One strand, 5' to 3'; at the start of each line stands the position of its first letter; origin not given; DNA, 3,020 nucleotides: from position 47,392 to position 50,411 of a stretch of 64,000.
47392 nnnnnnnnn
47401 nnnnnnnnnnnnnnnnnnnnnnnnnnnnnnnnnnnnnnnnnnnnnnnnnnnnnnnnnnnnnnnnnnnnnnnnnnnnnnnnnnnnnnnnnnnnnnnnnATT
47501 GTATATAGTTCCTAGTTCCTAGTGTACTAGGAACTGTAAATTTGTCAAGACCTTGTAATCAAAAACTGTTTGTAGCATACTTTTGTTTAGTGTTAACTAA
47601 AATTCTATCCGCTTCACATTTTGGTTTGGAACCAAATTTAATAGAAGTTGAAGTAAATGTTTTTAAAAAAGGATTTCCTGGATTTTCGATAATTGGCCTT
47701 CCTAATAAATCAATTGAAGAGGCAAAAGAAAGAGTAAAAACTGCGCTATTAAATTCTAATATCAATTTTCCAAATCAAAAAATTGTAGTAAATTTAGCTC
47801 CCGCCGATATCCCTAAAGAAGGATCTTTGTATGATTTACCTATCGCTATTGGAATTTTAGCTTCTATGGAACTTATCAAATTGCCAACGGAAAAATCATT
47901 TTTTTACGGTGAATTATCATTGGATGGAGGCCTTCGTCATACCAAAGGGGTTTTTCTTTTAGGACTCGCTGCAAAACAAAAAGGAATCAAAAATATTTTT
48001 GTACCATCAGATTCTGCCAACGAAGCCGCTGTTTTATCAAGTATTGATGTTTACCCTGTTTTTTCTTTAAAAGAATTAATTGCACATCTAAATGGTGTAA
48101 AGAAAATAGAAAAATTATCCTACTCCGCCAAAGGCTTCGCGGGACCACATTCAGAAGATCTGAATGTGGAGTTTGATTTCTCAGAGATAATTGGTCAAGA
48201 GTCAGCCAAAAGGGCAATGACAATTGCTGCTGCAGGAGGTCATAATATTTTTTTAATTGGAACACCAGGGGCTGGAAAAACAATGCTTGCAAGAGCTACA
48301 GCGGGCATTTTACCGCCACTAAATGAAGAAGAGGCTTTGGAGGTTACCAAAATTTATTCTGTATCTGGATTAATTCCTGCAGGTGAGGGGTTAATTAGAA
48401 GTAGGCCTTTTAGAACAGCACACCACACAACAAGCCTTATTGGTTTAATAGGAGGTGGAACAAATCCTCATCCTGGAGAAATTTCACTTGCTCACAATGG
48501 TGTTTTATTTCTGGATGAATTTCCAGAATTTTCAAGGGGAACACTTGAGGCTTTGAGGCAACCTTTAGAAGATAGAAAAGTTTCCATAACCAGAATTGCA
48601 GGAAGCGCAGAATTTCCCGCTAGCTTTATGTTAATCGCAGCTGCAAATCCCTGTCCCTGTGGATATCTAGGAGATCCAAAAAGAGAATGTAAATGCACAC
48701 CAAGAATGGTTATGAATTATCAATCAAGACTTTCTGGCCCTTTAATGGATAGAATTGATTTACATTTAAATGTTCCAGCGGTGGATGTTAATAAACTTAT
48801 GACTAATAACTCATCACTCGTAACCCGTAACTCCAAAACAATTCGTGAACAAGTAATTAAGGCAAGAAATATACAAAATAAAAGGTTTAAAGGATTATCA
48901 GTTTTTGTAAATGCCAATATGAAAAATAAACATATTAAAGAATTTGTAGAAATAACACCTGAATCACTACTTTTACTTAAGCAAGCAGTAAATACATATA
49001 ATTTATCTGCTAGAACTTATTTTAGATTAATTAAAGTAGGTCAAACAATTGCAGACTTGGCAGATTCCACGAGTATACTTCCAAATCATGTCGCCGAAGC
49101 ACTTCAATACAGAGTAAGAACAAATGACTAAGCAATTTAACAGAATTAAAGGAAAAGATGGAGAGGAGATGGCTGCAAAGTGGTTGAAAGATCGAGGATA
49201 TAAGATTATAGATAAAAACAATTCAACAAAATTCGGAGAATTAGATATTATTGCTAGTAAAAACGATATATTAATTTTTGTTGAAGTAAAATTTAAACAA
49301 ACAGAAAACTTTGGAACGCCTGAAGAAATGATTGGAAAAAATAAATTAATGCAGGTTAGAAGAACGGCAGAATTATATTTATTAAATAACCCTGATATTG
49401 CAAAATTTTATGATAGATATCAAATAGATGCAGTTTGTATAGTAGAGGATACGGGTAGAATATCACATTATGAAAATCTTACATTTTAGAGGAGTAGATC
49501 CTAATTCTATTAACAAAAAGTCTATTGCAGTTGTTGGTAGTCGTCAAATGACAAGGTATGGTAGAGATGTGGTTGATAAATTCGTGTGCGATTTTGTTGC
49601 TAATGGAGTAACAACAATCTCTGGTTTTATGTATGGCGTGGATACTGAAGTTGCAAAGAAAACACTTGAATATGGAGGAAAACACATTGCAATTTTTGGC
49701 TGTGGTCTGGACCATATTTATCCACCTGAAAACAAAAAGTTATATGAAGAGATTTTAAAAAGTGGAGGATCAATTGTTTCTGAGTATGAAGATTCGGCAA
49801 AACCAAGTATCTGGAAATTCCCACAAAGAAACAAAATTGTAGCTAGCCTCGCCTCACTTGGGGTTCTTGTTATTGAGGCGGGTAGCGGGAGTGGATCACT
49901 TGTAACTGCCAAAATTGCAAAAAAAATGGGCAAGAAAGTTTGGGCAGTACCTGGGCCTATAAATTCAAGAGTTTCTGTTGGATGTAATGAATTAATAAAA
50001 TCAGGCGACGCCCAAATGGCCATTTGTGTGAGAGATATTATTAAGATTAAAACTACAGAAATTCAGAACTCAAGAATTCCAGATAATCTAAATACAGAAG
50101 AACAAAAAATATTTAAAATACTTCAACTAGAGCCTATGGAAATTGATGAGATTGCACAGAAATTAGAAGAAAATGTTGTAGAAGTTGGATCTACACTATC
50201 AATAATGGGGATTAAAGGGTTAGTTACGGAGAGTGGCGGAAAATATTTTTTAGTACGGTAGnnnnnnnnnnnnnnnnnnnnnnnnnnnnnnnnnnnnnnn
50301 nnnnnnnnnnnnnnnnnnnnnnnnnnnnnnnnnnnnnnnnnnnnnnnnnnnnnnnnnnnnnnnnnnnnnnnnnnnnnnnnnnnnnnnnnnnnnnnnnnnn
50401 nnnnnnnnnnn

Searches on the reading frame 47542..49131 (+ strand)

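Call 25: search_protein_families(library=pfam, proteins=[window:47542-49131:+], max_evalue=0.01)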
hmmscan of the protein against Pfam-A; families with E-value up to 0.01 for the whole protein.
window:47542-49131:+ (529 aa): 11 families
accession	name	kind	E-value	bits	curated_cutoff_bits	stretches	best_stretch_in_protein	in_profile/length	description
PF01078.27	Mg_chelatase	-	1.7e-91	305.7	20.3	1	212-417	1-205/207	Magnesium chelatase, subunit ChlI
PF13541.12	ChlI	-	3.3e-41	140.4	27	1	36-157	1-120/121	Subunit ChlI of Mg-chelatase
PF13335.12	Mg_chelatase_C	-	2.4e-27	95.8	26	1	430-524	3-94/94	Magnesium chelatase, subunit ChlI C-terminal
PF07728.20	AAA_5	-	1.3e-09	38.6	22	1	235-372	1-125/139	AAA domain (dynein-related subfamily)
PF00493.29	MCM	-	9.4e-09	35.1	23.3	1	311-408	114-201/224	MCM P-loop domain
PF00158.32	Sigma54_activat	-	8.2e-07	29.3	20.2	1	224-369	13-142/168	Sigma-54 interaction domain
PF00004.35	AAA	-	0.00023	22.1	21.2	1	237-369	2-109/131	ATPase family associated with various cellular activities (AAA)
PF05496.18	RuvB_N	-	0.00092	19.4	27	0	213-254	6-54/159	Holliday junction DNA helicase RuvB P-loop domain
PF05362.19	Lon_C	-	0.0021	18.1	21.1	1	72-162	87-176/205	Lon protease (S16) C-terminal proteolytic domain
PF00005.33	ABC_tran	-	0.0028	18.7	25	0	231-262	9-40/137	ABC transporter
PF13401.12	AAA_22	-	0.005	17.6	27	0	235-254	7-26/130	AAA domain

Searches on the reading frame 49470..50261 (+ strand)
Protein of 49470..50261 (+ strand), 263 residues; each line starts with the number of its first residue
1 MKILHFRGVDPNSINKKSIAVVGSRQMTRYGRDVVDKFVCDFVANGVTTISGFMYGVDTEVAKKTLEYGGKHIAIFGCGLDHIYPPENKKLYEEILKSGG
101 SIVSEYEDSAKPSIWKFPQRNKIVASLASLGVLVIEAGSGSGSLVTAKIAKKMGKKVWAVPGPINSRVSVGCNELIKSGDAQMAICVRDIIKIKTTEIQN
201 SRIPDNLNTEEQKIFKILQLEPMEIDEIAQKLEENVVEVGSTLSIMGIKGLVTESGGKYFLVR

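Call 25: search_protein_families(library=pfam, proteins=[window:49470-50261:+], max_evalue=0.01)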
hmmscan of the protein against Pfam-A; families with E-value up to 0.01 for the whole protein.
window:49470-50261:+ (263 aa): 2 families
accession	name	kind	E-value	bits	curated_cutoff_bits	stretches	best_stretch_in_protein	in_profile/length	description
PF02481.21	DNA_processg_A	-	8.6e-58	195.4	29.6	1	3-183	30-209/212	DNA recombination-mediator protein A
PF17782.7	DprA_WH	-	7.6e-06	26.3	22.9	1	204-257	7-60/61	DprA winged helix domain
